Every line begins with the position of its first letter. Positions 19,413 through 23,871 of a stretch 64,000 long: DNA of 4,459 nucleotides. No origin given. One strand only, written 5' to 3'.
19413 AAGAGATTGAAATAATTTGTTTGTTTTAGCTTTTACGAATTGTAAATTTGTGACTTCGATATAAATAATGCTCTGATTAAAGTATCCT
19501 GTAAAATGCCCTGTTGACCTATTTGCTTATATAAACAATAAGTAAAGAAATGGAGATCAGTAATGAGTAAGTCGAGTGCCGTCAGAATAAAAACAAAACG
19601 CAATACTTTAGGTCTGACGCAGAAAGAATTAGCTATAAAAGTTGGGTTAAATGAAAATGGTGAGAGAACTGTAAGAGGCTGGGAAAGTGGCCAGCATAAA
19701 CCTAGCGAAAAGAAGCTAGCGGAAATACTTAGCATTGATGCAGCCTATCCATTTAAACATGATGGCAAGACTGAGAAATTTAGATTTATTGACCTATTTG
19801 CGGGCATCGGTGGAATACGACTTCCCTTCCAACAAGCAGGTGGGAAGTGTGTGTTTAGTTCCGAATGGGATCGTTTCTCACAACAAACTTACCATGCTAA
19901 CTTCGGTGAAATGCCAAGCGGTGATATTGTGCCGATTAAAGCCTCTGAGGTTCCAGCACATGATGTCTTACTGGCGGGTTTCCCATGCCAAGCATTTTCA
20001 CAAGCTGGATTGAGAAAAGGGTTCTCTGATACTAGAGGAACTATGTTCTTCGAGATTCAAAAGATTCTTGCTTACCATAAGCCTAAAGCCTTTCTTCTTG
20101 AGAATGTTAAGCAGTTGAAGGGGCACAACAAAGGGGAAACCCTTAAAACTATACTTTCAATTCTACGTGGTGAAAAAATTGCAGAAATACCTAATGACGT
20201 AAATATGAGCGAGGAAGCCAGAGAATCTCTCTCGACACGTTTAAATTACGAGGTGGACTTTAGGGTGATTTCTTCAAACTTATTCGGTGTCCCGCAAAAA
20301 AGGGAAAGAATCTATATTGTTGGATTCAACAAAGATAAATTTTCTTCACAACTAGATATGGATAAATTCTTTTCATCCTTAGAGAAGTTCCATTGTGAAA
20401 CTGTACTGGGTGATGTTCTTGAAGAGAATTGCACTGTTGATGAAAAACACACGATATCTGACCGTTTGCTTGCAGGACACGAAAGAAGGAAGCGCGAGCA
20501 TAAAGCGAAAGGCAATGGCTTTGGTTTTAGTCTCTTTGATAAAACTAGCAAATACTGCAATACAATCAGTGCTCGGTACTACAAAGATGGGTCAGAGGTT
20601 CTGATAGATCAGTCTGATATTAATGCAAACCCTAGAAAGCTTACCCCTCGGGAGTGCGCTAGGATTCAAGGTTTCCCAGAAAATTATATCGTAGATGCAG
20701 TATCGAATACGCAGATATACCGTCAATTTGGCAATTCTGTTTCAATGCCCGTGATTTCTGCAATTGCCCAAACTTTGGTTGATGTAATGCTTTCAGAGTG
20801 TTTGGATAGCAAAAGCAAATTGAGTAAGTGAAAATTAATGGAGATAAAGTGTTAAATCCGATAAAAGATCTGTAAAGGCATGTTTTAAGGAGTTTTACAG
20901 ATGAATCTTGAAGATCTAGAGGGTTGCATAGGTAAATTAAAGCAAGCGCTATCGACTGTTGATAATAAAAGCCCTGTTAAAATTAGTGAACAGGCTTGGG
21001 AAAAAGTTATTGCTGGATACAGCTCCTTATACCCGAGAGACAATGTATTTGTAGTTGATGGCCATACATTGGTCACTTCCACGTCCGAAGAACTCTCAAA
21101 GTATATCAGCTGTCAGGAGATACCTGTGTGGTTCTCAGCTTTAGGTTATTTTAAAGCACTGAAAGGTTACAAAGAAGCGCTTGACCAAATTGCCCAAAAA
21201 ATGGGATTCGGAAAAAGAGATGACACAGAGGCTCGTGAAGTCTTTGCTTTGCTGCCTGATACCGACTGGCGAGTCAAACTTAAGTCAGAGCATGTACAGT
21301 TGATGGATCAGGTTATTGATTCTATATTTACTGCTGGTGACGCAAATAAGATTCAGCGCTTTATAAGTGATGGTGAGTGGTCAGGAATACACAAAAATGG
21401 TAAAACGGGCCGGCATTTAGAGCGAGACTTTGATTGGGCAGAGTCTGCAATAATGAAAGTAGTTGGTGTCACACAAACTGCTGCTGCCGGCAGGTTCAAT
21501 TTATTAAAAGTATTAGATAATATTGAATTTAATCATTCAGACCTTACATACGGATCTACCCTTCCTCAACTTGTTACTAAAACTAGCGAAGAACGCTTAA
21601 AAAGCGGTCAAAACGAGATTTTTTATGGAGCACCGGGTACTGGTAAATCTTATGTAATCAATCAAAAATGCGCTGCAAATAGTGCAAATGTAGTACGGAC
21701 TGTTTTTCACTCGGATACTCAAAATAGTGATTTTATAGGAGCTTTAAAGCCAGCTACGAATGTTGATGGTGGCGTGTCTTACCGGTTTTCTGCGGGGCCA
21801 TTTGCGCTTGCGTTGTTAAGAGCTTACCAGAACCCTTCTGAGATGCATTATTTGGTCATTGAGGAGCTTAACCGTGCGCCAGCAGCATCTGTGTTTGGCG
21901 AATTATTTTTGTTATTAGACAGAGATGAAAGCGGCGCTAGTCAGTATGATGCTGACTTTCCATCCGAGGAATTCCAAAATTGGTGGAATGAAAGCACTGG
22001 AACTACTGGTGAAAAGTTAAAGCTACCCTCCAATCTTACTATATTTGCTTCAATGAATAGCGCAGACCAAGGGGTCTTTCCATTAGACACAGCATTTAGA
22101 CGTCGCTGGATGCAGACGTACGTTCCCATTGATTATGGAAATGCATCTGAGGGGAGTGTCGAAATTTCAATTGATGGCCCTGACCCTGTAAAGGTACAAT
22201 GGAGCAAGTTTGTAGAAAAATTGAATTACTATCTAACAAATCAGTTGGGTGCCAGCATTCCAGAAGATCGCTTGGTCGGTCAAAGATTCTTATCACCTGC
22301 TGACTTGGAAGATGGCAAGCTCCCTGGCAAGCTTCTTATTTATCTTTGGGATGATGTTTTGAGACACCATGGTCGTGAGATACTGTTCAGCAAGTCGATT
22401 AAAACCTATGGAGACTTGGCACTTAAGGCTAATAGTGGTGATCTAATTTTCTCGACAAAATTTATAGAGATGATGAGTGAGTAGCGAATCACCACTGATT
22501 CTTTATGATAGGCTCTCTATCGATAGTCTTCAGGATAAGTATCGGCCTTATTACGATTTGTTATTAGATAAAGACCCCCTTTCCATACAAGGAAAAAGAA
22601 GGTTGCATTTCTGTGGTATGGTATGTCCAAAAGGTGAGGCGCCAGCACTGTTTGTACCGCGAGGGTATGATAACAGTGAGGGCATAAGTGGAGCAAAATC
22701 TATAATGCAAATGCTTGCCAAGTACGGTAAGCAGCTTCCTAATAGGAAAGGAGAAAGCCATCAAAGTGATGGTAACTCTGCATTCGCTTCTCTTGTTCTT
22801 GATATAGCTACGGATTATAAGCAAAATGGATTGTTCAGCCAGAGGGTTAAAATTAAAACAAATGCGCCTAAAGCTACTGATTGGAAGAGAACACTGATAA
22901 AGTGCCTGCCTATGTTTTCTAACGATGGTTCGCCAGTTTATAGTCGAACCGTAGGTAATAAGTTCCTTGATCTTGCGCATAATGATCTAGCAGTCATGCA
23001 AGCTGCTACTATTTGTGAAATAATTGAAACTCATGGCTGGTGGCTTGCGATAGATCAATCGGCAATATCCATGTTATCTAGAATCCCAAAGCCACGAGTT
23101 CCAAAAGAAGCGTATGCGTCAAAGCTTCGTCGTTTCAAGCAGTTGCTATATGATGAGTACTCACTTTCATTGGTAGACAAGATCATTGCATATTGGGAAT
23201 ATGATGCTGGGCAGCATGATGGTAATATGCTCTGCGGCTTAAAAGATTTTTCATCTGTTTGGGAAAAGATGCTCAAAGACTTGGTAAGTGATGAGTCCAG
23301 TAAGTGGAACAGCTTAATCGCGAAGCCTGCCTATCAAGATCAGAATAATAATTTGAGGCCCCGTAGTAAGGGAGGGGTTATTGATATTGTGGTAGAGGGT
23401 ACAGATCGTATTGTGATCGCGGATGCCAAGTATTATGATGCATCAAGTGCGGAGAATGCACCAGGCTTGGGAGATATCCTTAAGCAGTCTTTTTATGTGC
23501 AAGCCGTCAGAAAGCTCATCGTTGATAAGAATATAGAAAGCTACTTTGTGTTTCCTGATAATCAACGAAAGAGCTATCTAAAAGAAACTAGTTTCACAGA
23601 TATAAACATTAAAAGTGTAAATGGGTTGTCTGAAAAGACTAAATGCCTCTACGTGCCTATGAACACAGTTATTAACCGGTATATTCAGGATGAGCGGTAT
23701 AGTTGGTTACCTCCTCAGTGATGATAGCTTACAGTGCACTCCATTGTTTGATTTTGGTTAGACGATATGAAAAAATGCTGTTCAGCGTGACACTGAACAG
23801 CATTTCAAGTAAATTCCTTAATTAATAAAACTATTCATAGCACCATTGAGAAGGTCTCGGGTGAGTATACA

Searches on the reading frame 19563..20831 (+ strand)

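Call 8: search_protein_families(library=pfam, proteins=[window:19563-20831:+], max_evalue=0.001)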
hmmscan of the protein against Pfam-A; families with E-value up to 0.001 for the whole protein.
window:19563-20831:+ (422 aa): 2 families
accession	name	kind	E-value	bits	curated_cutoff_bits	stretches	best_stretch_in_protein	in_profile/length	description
PF00145.23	DNA_methylase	-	6e-93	312.2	22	2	73-201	1-130/324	C-5 cytosine-specific DNA methylase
PF01381.28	HTH_3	-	8e-06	26.2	23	1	9-56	1-45/55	Helix-turn-helix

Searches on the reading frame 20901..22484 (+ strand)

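Call 8: search_protein_families(library=pfam, proteins=[window:20901-22484:+], max_evalue=0.001)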
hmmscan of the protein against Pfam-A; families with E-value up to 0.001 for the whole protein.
window:20901-22484:+ (527 aa): 1 family
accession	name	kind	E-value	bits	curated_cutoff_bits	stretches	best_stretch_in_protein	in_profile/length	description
PF07728.20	AAA_5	-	3.5e-13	50.2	22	1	240-402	3-138/139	AAA domain (dynein-related subfamily)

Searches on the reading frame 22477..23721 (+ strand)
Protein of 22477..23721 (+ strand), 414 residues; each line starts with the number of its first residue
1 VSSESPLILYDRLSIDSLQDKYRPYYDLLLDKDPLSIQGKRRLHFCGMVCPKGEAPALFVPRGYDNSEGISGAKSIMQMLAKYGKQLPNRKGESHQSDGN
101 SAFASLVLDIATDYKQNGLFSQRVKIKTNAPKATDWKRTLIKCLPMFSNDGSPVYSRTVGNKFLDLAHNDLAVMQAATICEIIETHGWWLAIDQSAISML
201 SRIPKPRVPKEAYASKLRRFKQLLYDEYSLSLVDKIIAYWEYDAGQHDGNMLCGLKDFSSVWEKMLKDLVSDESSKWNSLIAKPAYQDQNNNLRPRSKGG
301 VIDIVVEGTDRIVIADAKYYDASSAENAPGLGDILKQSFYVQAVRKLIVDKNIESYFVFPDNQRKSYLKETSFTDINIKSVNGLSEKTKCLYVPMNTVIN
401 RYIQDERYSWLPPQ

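Call 8: search_protein_families(library=pfam, proteins=[window:22477-23721:+], max_evalue=0.001)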
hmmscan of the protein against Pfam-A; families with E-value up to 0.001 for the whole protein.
window:22477-23721:+ (414 aa): 1 family
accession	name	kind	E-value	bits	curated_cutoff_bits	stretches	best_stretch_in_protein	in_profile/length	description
PF09563.16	RE_LlaJI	-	1.2e-29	104.1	23.6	1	74-369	33-342/365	LlaJI restriction endonuclease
